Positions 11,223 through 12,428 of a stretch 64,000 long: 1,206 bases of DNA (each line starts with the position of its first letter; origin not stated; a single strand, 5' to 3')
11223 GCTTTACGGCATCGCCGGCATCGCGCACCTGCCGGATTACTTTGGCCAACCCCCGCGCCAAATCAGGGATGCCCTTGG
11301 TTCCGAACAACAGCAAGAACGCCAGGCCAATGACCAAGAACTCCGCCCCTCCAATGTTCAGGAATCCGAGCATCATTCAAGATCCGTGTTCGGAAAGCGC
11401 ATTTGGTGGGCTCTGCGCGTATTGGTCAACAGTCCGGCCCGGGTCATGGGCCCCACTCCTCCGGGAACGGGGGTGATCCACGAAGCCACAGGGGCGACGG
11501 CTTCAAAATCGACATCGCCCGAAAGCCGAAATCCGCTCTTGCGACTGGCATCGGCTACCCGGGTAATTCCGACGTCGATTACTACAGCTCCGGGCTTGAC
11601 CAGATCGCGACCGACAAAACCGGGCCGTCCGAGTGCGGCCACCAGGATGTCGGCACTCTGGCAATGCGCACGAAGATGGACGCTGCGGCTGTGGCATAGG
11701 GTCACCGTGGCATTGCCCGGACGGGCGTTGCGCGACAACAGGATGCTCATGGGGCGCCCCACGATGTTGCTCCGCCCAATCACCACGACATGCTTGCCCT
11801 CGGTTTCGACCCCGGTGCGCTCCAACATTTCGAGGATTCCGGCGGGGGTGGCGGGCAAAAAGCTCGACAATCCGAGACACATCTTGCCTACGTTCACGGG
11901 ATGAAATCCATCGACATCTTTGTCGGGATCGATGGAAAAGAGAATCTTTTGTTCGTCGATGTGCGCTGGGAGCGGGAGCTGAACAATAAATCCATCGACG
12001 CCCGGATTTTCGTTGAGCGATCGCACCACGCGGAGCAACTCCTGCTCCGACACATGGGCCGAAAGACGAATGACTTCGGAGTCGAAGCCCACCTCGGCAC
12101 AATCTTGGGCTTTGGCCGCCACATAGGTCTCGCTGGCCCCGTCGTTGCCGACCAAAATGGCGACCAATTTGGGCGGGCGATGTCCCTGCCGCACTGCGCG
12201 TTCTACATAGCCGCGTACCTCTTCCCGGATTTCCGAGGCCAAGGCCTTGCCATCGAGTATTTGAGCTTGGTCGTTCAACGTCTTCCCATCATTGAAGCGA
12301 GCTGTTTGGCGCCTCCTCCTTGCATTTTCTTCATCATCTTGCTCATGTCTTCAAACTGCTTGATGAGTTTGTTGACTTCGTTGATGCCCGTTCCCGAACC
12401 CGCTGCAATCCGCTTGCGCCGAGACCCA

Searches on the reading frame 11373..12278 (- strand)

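Call 28: search_protein_families(library=pfam, proteins=[window:11373-12278:-], max_evalue=0.0001)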
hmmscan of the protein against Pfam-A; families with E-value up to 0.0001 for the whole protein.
window:11373-12278:- (301 aa): 2 families
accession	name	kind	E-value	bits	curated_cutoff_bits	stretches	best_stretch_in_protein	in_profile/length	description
PF02882.25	THF_DHG_CYH_C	-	4.2e-64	215.1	27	1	126-292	1-157/160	Tetrahydrofolate dehydrogenase/cyclohydrolase, NAD(P)-binding domain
PF00763.28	THF_DHG_CYH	-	1.7e-39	135.1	32.8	1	8-123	1-115/115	Tetrahydrofolate dehydrogenase/cyclohydrolase, catalytic domain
